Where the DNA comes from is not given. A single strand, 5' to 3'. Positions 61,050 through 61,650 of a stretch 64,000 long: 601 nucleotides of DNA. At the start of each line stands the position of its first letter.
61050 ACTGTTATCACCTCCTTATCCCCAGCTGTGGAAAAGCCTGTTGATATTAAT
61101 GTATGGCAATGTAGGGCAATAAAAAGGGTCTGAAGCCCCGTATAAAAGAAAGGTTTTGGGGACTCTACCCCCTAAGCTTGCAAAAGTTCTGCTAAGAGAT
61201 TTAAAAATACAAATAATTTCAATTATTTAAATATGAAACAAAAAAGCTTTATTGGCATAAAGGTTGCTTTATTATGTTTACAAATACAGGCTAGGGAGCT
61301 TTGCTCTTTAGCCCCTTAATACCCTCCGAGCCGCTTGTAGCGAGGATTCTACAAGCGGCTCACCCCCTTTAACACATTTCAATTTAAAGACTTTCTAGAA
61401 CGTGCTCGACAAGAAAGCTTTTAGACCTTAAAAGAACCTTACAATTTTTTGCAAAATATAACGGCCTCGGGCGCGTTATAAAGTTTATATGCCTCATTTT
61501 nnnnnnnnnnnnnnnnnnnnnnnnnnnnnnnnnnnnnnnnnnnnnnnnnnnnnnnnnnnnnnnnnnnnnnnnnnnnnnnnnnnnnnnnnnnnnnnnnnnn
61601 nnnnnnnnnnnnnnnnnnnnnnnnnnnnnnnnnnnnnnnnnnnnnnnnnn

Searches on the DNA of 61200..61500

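Call 90: search_rna_families(source=window, start=61200, end=61500, threshold=evalue, max_evalue=1)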
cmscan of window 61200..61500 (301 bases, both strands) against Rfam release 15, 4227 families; matches with E-value up to 1: 0.
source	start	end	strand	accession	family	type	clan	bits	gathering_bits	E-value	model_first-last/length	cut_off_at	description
